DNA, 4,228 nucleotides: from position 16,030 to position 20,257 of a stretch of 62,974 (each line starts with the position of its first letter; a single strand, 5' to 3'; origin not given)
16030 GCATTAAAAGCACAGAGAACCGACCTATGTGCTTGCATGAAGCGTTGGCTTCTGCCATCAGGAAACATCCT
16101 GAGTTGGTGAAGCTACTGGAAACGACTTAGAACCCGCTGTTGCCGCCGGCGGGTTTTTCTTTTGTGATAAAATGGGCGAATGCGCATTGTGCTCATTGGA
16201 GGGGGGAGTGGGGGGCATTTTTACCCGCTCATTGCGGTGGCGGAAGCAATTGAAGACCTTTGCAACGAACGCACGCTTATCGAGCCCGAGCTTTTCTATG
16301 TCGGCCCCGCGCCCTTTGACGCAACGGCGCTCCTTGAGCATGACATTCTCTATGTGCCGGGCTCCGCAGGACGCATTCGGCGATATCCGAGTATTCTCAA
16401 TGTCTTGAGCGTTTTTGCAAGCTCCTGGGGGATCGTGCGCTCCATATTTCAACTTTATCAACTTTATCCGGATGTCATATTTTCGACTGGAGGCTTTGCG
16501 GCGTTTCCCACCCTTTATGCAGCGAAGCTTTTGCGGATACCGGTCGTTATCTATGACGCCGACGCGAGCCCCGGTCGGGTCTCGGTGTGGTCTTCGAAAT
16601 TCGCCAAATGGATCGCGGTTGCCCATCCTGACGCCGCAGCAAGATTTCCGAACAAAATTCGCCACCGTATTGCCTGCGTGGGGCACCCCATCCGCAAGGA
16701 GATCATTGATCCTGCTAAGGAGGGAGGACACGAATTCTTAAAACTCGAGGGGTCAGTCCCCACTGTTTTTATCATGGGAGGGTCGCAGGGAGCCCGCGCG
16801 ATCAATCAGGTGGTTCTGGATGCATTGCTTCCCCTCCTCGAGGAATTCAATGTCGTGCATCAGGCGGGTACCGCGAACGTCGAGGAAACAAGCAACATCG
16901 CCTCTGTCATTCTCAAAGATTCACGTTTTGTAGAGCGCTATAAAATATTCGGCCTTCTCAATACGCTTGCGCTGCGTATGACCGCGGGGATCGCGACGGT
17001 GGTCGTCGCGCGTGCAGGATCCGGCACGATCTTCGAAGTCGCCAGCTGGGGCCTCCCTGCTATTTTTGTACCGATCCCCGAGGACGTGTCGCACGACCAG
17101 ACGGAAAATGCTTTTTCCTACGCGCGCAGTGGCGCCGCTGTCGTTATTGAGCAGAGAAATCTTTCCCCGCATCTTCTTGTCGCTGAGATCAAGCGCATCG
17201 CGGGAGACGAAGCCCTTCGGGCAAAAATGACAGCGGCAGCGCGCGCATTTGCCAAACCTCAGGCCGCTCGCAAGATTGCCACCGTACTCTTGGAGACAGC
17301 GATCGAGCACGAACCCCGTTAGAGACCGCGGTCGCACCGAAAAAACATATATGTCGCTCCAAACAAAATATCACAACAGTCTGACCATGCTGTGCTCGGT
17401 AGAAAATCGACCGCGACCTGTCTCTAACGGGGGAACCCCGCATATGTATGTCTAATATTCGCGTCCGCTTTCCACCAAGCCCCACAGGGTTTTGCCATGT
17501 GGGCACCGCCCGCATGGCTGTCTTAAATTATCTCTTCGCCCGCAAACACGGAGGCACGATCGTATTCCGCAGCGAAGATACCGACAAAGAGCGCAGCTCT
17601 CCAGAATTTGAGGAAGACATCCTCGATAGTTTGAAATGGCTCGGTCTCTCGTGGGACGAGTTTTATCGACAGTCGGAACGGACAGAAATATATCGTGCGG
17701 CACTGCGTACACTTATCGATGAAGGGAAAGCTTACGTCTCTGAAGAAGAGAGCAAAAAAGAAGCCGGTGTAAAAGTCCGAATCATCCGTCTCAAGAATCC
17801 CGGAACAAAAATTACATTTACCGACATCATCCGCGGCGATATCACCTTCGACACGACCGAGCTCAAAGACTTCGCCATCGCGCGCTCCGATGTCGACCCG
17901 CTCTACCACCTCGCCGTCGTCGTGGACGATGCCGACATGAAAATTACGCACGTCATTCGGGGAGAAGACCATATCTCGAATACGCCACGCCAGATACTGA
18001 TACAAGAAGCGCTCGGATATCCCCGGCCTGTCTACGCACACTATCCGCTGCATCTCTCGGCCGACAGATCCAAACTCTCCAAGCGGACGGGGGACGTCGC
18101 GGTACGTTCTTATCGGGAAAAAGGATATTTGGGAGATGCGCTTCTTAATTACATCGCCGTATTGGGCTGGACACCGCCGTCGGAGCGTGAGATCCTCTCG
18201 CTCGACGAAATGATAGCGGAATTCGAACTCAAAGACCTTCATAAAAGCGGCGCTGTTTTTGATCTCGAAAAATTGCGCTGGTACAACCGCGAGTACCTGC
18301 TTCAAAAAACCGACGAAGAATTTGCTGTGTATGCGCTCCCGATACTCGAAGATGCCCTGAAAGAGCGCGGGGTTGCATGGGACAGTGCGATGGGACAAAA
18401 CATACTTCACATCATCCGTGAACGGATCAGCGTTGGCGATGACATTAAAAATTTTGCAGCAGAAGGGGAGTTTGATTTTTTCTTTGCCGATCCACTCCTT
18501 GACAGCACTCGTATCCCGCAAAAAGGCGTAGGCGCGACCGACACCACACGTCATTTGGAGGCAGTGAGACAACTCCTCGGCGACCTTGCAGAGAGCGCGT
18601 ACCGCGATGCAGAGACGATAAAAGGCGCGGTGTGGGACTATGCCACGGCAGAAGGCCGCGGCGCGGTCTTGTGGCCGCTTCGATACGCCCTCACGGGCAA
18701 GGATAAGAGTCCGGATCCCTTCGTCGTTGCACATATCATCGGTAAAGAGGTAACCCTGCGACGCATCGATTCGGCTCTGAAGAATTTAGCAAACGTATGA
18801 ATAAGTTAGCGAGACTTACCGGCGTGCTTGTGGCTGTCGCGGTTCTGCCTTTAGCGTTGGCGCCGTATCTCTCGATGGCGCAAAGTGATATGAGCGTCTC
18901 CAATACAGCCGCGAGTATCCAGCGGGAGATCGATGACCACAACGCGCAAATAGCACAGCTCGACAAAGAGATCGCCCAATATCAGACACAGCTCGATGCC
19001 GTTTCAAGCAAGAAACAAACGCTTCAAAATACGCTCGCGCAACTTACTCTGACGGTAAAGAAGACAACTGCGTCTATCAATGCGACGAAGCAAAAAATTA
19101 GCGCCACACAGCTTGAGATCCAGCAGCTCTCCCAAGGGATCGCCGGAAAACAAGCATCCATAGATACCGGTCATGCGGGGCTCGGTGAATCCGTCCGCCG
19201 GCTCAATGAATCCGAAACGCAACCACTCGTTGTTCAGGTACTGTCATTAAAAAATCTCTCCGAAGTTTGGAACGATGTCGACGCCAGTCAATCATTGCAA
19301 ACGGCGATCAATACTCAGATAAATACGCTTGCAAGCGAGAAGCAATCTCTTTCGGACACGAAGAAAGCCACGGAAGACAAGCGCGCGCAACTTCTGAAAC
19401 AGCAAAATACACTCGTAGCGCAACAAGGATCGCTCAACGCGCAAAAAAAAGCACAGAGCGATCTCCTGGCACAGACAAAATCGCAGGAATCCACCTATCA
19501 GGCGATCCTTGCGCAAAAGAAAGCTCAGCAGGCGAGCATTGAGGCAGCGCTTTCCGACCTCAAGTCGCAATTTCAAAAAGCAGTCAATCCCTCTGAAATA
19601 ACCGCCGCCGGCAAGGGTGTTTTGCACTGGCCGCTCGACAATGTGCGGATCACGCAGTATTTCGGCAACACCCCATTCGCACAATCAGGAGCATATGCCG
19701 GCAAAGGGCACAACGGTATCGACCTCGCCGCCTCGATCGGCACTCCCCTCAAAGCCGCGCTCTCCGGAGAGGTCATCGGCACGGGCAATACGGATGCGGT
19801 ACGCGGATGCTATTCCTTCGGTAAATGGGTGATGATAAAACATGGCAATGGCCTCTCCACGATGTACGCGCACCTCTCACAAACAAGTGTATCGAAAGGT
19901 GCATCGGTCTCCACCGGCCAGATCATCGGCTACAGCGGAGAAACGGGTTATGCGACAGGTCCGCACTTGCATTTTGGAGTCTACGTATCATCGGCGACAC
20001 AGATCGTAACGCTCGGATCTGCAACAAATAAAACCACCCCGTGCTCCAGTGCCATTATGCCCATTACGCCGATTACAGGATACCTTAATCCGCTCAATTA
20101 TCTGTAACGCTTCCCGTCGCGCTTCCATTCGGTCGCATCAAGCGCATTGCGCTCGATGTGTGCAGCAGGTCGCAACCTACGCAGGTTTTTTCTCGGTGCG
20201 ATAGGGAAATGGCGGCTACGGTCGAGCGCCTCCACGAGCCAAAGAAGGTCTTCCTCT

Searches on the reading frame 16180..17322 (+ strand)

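Call 97: search_protein_families(library=pfam, proteins=[window:16180-17322:+], max_evalue=0.0001)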
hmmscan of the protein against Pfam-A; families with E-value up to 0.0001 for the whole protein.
window:16180-17322:+ (380 aa): 3 families
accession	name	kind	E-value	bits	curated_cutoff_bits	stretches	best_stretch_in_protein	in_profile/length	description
PF04101.22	Glyco_tran_28_C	-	5.8e-31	108.2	22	1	195-363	1-163/166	Glycosyltransferase family 28 C-terminal domain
PF03033.26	Glyco_transf_28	-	8.3e-20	71.7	26.2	1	3-146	1-138/139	Glycosyltransferase family 28 N-terminal domain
PF06722.18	EryCIII-like_C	-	5.6e-05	23.6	31.7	1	272-361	48-134/145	Erythromycin biosynthesis protein CIII-like, C-terminal domain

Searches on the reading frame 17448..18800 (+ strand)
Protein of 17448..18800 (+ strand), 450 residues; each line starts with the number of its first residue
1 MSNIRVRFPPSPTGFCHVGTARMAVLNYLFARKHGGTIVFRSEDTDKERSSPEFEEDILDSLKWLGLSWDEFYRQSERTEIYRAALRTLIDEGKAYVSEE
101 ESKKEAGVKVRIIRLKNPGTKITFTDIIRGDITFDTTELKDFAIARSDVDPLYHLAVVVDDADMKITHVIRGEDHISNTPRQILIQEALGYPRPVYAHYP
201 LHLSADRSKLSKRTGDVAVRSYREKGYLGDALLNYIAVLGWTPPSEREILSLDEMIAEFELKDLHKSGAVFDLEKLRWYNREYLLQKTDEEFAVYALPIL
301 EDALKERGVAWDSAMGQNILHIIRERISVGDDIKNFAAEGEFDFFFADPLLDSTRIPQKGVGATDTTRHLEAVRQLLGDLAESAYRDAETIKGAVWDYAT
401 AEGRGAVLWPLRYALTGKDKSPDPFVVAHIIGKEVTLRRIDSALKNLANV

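Call 98: search_protein_families(library=pfam, proteins=[window:17448-18800:+], max_evalue=0.0001)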
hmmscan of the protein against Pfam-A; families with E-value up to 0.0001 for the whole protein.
window:17448-18800:+ (450 aa): 2 families
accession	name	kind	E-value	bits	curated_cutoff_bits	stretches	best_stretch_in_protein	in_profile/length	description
PF00749.27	tRNA-synt_1c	-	6.5e-86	288.5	23.4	2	99-278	132-314/314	tRNA synthetases class I (E and Q), catalytic domain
PF19269.4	Anticodon_2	-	1.1e-16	62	23.6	1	312-444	12-141/141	Anticodon binding domain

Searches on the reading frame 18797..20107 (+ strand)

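Call 98: search_protein_families(library=pfam, proteins=[window:18797-20107:+], max_evalue=0.0001)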
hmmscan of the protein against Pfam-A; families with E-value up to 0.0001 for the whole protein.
window:18797-20107:+ (436 aa): 2 families
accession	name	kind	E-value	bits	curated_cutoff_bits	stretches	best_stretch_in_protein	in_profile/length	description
PF01551.29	Peptidase_M23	-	1.1e-28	99.7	28.7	1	304-398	2-90/96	Peptidase family M23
PF08614.16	ATG16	-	7.3e-05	23.5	33.7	1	31-117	55-141/200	Autophagy protein 16 (ATG16)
